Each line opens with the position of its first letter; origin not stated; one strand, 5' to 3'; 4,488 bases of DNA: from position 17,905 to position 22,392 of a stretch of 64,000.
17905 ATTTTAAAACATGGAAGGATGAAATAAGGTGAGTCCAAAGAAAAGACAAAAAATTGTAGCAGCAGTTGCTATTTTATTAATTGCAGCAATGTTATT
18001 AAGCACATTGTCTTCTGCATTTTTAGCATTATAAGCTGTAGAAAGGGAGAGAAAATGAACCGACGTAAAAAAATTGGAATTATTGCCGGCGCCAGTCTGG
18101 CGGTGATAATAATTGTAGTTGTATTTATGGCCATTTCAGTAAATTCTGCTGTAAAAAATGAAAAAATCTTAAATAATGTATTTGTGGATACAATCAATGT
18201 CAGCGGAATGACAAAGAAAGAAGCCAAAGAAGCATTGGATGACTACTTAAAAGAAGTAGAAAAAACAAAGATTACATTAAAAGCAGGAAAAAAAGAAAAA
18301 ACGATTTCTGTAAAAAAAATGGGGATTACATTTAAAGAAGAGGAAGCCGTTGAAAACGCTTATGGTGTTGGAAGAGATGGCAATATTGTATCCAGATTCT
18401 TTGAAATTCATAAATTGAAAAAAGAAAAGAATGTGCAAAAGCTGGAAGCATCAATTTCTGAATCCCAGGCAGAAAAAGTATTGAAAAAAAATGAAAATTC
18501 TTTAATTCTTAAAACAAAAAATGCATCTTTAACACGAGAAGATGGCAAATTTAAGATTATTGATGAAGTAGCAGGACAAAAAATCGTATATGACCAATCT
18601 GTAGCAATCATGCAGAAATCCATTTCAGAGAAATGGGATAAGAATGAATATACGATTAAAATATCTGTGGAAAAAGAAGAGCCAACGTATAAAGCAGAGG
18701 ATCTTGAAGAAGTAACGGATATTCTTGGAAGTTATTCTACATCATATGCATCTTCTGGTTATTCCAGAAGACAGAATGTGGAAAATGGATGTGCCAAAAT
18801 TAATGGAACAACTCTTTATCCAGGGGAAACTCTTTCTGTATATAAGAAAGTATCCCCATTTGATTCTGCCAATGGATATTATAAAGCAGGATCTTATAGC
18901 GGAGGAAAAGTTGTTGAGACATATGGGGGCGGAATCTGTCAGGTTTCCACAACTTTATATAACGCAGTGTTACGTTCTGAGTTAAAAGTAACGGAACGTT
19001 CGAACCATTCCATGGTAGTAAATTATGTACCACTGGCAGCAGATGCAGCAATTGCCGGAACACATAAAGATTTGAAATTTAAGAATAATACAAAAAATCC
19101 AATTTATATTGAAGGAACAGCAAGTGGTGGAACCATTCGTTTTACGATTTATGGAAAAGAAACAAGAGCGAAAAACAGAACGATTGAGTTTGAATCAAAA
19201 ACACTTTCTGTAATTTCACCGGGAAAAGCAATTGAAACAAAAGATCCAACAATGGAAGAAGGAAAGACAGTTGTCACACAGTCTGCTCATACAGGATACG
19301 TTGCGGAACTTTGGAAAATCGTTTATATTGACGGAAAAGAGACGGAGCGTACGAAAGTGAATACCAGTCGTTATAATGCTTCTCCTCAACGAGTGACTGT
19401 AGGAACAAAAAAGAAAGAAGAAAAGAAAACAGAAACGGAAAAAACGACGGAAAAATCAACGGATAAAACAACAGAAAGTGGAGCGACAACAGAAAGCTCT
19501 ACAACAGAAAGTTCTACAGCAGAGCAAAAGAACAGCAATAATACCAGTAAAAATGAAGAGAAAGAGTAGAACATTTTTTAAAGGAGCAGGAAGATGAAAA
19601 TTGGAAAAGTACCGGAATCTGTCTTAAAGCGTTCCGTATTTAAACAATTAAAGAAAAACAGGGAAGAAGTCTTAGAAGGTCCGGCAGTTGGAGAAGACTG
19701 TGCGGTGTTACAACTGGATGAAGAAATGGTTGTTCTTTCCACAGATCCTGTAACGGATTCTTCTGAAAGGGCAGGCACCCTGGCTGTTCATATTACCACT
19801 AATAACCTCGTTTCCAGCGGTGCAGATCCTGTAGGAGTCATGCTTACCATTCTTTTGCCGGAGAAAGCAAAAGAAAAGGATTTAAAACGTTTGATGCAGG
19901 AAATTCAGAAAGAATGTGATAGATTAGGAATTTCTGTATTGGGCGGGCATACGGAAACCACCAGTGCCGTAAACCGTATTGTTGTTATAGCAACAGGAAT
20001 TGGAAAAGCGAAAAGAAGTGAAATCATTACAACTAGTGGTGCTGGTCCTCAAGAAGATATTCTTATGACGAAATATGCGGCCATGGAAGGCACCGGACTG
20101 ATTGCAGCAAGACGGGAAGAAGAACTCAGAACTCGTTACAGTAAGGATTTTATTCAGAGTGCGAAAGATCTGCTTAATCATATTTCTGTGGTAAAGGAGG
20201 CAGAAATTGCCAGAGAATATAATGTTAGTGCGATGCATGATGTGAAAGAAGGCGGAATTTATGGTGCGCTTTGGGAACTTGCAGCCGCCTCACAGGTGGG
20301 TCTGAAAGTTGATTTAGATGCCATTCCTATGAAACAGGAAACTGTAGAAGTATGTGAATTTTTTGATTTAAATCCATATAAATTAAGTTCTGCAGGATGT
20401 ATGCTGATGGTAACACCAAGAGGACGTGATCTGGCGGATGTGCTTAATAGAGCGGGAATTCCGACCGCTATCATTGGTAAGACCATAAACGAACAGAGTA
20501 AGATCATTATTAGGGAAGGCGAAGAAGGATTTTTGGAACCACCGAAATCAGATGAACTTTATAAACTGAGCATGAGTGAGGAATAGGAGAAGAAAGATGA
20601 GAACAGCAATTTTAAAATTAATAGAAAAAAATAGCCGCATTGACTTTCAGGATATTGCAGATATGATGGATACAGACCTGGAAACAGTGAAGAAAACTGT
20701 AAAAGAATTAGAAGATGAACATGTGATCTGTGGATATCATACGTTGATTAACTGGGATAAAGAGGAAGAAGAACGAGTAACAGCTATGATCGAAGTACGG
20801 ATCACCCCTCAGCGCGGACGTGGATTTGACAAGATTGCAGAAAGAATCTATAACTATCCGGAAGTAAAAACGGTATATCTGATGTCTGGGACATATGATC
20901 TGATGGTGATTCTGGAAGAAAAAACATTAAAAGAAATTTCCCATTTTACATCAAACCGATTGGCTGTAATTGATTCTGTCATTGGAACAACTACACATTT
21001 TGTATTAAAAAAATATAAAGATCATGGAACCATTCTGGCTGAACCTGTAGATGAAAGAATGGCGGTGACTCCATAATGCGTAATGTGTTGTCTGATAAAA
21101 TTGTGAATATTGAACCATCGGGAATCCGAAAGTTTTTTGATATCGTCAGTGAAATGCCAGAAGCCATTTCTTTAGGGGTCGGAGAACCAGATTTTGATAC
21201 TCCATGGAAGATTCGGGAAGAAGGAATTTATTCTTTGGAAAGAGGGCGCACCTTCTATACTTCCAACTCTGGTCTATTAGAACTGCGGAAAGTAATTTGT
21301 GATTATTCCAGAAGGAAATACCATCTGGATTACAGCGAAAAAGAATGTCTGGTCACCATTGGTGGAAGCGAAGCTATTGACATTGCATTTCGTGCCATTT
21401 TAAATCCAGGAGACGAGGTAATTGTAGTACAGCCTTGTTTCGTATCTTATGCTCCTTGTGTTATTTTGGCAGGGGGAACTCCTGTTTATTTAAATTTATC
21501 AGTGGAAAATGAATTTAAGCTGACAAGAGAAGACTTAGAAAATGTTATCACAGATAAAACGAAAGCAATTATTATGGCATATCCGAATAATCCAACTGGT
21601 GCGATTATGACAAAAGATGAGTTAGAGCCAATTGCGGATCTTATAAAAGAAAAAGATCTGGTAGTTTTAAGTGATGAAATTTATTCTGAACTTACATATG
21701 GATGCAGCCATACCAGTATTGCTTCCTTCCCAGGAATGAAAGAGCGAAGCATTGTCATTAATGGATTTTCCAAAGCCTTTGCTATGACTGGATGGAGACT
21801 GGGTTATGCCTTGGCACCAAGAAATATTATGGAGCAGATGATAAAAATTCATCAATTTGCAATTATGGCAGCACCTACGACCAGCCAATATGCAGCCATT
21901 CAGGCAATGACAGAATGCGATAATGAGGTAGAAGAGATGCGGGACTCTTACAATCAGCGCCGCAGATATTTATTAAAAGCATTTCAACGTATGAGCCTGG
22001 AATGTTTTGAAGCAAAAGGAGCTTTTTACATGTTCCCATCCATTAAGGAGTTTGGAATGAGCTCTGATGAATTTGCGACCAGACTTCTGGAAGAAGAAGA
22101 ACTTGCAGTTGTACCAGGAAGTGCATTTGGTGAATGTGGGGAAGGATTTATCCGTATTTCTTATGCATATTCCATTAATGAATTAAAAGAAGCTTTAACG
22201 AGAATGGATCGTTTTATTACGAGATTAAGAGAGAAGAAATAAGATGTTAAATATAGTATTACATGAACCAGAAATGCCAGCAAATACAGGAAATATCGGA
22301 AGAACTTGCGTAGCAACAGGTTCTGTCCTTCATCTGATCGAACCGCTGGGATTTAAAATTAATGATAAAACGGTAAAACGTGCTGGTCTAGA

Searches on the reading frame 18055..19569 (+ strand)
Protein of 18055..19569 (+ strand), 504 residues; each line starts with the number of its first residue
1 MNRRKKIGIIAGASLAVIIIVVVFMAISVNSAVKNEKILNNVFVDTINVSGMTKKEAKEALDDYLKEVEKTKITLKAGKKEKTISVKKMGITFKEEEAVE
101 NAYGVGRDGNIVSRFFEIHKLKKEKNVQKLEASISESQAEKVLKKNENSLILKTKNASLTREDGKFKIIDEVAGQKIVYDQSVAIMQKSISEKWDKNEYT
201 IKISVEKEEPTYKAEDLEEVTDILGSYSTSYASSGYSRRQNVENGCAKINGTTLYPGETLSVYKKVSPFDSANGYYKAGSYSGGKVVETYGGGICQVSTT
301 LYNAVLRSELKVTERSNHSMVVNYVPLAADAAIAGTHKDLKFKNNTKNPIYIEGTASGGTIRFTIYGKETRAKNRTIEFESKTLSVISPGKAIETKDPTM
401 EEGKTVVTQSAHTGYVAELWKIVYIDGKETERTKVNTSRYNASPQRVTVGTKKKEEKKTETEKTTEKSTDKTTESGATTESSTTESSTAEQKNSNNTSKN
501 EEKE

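Call 45: search_protein_families(library=pfam, proteins=[window:18055-19569:+], max_evalue=0.00001)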
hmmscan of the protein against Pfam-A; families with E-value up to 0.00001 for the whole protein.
window:18055-19569:+ (504 aa): 3 families
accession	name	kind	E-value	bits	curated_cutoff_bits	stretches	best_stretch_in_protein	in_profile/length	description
PF04294.18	VanW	-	5.9e-47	158.9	27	1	238-366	2-130/130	VanW like protein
PF12229.13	PG_binding_4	-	2.3e-16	60.4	22.1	1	83-193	2-111/117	Putative peptidoglycan binding domain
PF07501.17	G5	-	2.7e-11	44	23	1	389-452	11-75/75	G5 domain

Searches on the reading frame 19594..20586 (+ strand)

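Call 45: search_protein_families(library=pfam, proteins=[window:19594-20586:+], max_evalue=0.00001)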
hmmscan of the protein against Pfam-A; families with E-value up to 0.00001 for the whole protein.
window:19594-20586:+ (330 aa): 2 families
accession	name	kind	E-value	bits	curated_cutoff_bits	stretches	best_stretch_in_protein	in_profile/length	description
PF00586.29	AIRS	-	9.7e-20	71.5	24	1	33-138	1-111/112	AIR synthase related protein, N-terminal domain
PF02769.27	AIRS_C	-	6.2e-16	59.4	23.1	1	156-304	6-152/156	AIR synthase related protein, C-terminal domain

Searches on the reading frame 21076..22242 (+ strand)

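Call 45: search_protein_families(library=pfam, proteins=[window:21076-22242:+], max_evalue=0.00001)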
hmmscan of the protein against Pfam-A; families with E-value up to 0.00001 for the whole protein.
window:21076-22242:+ (388 aa): 5 families
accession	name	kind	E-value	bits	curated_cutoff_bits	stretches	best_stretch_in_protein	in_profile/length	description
PF00155.27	Aminotran_1_2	-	2.4e-76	257.7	19.7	1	30-376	3-360/361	Aminotransferase class I and II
PF01041.23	DegT_DnrJ_EryC1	-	2.8e-12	47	19.8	1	88-200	39-145/360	DegT/DnrJ/EryC1/StrS aminotransferase family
PF00266.25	Aminotran_5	-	2e-06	27.5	21.5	1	87-200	60-175/371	Aminotransferase class-V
PF01276.26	OKR_DC_1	-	2.1e-06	27.2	27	1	87-171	81-165/417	Orn/Lys/Arg decarboxylase, major domain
PF01053.26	Cys_Met_Meta_PP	-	8.4e-06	25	27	0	89-201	68-174/381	Cys/Met metabolism PLP-dependent enzyme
